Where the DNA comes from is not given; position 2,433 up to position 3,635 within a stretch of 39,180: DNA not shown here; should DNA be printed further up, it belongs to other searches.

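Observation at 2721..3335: Apparently intact histidine-phosphatase (PGAM-like) domain nested inside isoleucyl-tRNA synthetase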

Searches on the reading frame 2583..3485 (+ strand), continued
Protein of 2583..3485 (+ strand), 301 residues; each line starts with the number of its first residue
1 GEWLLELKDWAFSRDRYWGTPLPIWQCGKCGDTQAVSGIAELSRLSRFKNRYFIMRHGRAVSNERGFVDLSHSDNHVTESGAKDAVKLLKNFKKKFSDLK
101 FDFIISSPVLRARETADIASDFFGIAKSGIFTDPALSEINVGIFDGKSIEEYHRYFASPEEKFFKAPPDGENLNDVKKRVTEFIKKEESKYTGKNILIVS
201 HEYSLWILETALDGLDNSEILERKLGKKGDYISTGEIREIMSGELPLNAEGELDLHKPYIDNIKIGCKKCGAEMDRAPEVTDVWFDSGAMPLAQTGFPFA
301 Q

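Call 75: search_protein_families(library=ncbifam, proteins=[P0013, P0017], max_evalue=0.00001)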
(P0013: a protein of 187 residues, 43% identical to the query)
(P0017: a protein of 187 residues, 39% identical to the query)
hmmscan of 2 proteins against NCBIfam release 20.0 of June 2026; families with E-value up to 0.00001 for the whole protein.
P0013 (187 aa): 16 families
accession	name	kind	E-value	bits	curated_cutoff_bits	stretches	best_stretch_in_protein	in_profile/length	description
NF038349.1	dPGM_arch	equivalog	3.4e-30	105.4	225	1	9-169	3-155/194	2,3-diphosphoglycerate-dependent phosphoglycerate mutase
TIGR03162.1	ribazole_cobC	equivalog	6e-30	104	162.9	1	9-184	3-173/176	alpha-ribazole phosphatase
NF005567.0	PRK07238.1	equivalog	2.6e-21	76.4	326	1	7-151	180-326/378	bifunctional RNase H/acid phosphatase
NF045917.1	PhserinePhPspA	equivalog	2e-20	73.4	350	1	6-152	3-151/211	phosphoserine phosphatase PspA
TIGR03848.1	MSMEG_4193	subfamily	4.8e-19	68.6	203.85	1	9-155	4-156/204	MSMEG_4193 family putative phosphomutase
NF002901.0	PRK03482.1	equivalog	6.5e-19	68.4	261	1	7-160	4-159/215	2,3-diphosphoglycerate-dependent phosphoglycerate mutase GpmB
NF011580.0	PRK15004.1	equivalog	7.4e-18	65.3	250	1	6-172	2-170/203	adenosylcobalamin/alpha-ribazole phosphatase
NF009994.0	PRK13463.1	equivalog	3.5e-11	43.3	277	1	8-161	6-161/203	phosphoserine phosphatase 1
NF002217.0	PRK01112.1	equivalog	8.9e-11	41.6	320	1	6-71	3-65/228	2,3-bisphosphoglycerate-dependent phosphoglycerate mutase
TIGR00249.1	sixA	equivalog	4.1e-09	36.5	74.5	1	7-77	3-68/154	phosphohistidine phosphatase SixA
TIGR01258.1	pgm_1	subfamily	9.2e-09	35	81.7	0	6-98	2-96/245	2,3-bisphosphoglycerate-dependent phosphoglycerate mutase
NF002339.0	PRK01295.1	equivalog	1.2e-08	34.7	316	1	9-173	7-180/206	2,3-bisphosphoglycerate-dependent phosphoglycerate mutase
NF010718.0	PRK14120.1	equivalog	3.2e-08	33.2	366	0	5-104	5-106/249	phosphoglyceromutase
NF009993.0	PRK13462.1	equivalog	2.7e-07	30.5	226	1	6-154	7-150/203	acid phosphatase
NF010713.0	PRK14115.1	equivalog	3.3e-06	26.6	305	0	6-96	3-95/248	2,3-diphosphoglycerate-dependent phosphoglycerate mutase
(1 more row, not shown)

P0017 (187 aa): 15 families
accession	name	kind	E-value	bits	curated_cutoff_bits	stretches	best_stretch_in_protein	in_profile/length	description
NF005567.0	PRK07238.1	equivalog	2.8e-28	99.3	326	1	2-156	177-331/378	bifunctional RNase H/acid phosphatase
TIGR03162.1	ribazole_cobC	equivalog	1e-27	96.7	162.9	1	7-172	3-165/176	alpha-ribazole phosphatase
NF038349.1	dPGM_arch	equivalog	2.2e-25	89.7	225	1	7-169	3-155/194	2,3-diphosphoglycerate-dependent phosphoglycerate mutase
NF045917.1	PhserinePhPspA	equivalog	7.1e-24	84.7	350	1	34-160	28-159/211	phosphoserine phosphatase PspA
NF009994.0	PRK13463.1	equivalog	8.9e-21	74.6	277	1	3-167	3-167/203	phosphoserine phosphatase 1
NF002901.0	PRK03482.1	equivalog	2.4e-19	69.8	261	1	6-158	5-157/215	2,3-diphosphoglycerate-dependent phosphoglycerate mutase GpmB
NF011580.0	PRK15004.1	equivalog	9.1e-17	61.7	250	1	5-166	3-164/203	adenosylcobalamin/alpha-ribazole phosphatase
TIGR03848.1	MSMEG_4193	subfamily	2.2e-14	53.4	203.85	1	6-152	3-153/204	MSMEG_4193 family putative phosphomutase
NF002339.0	PRK01295.1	equivalog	2.7e-12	46.6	316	1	3-174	3-181/206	2,3-bisphosphoglycerate-dependent phosphoglycerate mutase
TIGR01258.1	pgm_1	subfamily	2.7e-11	43.3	81.7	1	7-106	5-104/245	2,3-bisphosphoglycerate-dependent phosphoglycerate mutase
NF002217.0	PRK01112.1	equivalog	4.8e-10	39.2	320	0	85-172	108-202/228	2,3-bisphosphoglycerate-dependent phosphoglycerate mutase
NF010718.0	PRK14120.1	equivalog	1.4e-09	37.6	366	1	4-107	6-109/249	phosphoglyceromutase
NF010713.0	PRK14115.1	equivalog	4e-09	36.1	305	0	7-106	6-105/248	2,3-diphosphoglycerate-dependent phosphoglycerate mutase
NF009993.0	PRK13462.1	equivalog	3.5e-08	33.3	226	1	6-152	9-148/203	acid phosphatase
TIGR00249.1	sixA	equivalog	6.5e-08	32.6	74.5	1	6-77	4-68/154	phosphohistidine phosphatase SixA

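Call 77: list_cluster_members(proteins=[P0373, P0291, P0290, P0346, P0380, P0384, P0312, P0177, P0345, P0369])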
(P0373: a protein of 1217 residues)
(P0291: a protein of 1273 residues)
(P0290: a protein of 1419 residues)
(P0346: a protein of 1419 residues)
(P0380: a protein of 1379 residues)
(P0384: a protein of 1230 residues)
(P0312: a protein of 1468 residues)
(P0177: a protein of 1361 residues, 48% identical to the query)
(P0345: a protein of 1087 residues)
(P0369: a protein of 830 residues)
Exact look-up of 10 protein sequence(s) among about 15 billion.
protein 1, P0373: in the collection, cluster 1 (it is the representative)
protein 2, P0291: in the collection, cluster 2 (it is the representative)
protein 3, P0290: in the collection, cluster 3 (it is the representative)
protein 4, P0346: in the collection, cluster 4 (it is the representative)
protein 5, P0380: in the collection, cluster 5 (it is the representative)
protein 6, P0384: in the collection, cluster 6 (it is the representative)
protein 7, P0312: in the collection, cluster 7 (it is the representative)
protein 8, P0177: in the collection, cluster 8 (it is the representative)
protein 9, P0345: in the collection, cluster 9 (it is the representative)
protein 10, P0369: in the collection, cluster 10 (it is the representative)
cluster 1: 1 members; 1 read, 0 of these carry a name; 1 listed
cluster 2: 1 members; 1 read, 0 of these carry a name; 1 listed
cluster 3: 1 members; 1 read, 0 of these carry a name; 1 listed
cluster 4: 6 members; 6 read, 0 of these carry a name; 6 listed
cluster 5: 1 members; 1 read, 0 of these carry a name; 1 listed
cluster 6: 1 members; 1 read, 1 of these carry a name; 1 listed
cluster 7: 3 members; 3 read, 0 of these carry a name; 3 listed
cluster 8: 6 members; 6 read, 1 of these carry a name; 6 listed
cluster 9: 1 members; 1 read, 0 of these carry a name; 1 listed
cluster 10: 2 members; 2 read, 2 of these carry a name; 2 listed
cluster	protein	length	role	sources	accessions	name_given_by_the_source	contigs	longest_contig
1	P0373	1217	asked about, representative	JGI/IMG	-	-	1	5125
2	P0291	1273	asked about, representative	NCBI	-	-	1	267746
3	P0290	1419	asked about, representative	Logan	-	-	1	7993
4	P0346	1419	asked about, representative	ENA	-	-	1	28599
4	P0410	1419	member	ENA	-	-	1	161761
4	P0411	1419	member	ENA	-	-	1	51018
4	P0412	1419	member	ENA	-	-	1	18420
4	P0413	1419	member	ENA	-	-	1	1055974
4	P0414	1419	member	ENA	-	-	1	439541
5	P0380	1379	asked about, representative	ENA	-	-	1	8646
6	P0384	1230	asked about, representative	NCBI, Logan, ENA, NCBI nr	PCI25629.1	isoleucine--tRNA ligase [Candidatus Peregrinibacteria bacterium] | MAG: isoleucine--tRNA ligase [Candidatus Peregrinibacteria bacterium]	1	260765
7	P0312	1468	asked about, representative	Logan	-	-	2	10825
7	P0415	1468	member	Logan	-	-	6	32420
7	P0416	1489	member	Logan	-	-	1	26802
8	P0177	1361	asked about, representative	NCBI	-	-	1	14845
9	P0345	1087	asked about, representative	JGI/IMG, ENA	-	-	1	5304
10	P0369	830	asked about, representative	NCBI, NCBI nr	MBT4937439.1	isoleucine--tRNA ligase, partial [Candidatus Peregrinibacteria bacterium] | isoleucine--tRNA ligase [Candidatus Peregrinibacteria bacterium]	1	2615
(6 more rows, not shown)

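Call 78: find_encoding_contigs(protein=P0291, flank=4000, max_places=2)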
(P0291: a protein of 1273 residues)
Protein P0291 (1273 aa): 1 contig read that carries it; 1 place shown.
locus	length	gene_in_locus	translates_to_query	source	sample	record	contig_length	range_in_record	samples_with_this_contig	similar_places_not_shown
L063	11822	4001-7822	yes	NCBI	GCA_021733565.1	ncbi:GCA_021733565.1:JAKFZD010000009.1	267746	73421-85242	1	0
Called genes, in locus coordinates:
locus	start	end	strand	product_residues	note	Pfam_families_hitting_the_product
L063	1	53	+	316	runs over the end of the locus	-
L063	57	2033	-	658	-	PF00270:DEAD (faint), PF04851:ResIII, PF17757:UvrB_inter, PF27431:UvrB_3rd, PF00271:Helicase_C, PF12344:UvrB, PF02151:UVR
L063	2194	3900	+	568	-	PF13451:zf_Tbcl (weak)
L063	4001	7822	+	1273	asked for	PF00133:tRNA-synt_1, PF09334:tRNA-synt_1g (weak), PF00300:His_Phos_1, PF08264:Anticodon_1, PF19302:DUF5915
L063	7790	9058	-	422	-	PF02308:MgtC, PF13194:DUF4010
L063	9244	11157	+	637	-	PF01541:GIY-YIG, PF27096:UvrC_M, PF22920:UvrC_RNaseH, PF08459:UvrC_RNaseH_dom, PF12826:HHH_2 (weak), PF14520:HHH_5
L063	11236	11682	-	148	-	PF12089:DUF3566 (weak)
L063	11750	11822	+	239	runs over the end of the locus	PF01479:S4, PF00849:PseudoU_synth_2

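Call 79: find_encoding_contigs(protein=P0346, flank=4000, max_places=2)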
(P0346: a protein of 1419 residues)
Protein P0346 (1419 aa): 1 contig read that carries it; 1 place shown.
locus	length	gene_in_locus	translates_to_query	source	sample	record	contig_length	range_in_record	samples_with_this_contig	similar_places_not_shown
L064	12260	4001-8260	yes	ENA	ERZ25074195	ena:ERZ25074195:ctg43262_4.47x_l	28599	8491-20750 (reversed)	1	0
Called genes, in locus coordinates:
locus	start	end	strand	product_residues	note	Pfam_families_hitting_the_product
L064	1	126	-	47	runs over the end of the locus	-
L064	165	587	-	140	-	-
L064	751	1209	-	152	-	PF06695:Sm_multidrug_ex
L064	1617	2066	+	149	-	PF13083:KH_KhpA-B (weak), PF01424:R3H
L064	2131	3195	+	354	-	PF00793:DAHP_synth_1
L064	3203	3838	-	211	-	PF00156:Pribosyltran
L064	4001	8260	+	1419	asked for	PF00133:tRNA-synt_1, PF09334:tRNA-synt_1g (weak), PF00300:His_Phos_1, PF00133:tRNA-synt_1, PF00300:His_Phos_1, PF08264:Anticodon_1, PF19302:DUF5915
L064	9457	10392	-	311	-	-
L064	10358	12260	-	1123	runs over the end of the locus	PF00395:SLH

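Call 80: find_related_loci(query=P0291, collection=genome_contigs, flank=3000)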
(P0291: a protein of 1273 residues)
Query P0291 (1273 aa) in genome_contigs; peptide patterns used: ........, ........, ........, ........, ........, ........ (x = any residue, [..] = any of these).
376 stretches matched a pattern; 338 encode a relative of the query (tblastn E <= 1e-3); the best 80 are kept; 80 distinct loci.
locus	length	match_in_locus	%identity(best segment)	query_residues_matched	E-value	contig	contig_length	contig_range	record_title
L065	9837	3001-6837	88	1-1272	0e+0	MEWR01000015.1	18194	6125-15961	MAG: Candidatus Abawacabacteria bacterium RBG_16_42_10 RBG_16_scaffold_2126, whole genome shotgun sequence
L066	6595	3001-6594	73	17-1221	0e+0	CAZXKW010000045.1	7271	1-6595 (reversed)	MAG TPA_asm: uncultured Candidatus Peribacteria bacterium isolate SRP278252_co1_695 genome assembly, contig: NODE_19506_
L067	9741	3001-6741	70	15-1269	0e+0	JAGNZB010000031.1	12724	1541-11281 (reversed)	Candidatus Gracilibacteria bacterium isolate Go_SlAct_bin_456 Go_SlAct_22221_length_12724_cov_3.767326, whole genome sho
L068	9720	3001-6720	71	2-1266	0e+0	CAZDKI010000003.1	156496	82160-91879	MAG TPA_asm: uncultured Candidatus Peribacteria bacterium isolate SRP296810_co1_101 genome assembly, contig: NODE_88_len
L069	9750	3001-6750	71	12-1272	0e+0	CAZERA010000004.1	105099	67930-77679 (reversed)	MAG TPA_asm: uncultured Candidatus Peribacteria bacterium isolate SRP170004_co1_533 genome assembly, contig: NODE_209_le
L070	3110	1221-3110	88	1-638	0e+0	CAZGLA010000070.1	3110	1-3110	MAG TPA_asm: uncultured Candidatus Peribacteria bacterium isolate binchicken_co165_427 genome assembly, contig: k141_288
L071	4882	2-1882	88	638-1264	0e+0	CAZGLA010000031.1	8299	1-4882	MAG TPA_asm: uncultured Candidatus Peribacteria bacterium isolate binchicken_co165_427 genome assembly, contig: k141_141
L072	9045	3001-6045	53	31-1247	0e+0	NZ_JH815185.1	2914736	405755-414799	Lachnoanaerobaculum sp. OBRC5-5 supercont1.1, whole genome shotgun sequence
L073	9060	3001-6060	52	26-1247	0e+0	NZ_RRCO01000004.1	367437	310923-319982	Lachnoanaerobaculum gingivalis strain KCOM 2030 KCOM2030_4, whole genome shotgun sequence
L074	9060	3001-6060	52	26-1247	0e+0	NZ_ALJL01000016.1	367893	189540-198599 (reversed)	Lachnoanaerobaculum sp. ICM7 ctg120007550923, whole genome shotgun sequence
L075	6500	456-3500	52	31-1247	0e+0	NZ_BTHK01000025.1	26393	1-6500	Lachnoanaerobaculum sanguinis strain JCM 36186 sequence025, whole genome shotgun sequence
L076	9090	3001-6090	51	13-1247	0e+0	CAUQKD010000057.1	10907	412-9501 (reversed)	MAG TPA_asm: uncultured Lachnoanaerobaculum sp. isolate ERR9968895_bin.9_MetaWRAP_v1.3_MAG genome assembly, contig: ERZ2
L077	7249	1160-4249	51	13-1247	0e+0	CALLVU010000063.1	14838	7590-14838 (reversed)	MAG TPA_asm: uncultured Lachnoanaerobaculum sp. isolate ERR589484_bin.16_CONCOCT_v1.1_MAG genome assembly, contig: ERZ77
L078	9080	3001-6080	51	30-1242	0e+0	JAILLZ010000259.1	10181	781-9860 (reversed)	MAG: Lachnospiraceae bacterium isolate RUI241 k141_8259928_flag=1_multi=6.0000_len=10181, whole genome shotgun sequence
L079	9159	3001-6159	52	31-1270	0e+0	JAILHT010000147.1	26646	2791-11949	MAG: Lachnospiraceae bacterium isolate RUI131 k141_2585582_flag=0_multi=25.7971_len=26646, whole genome shotgun sequence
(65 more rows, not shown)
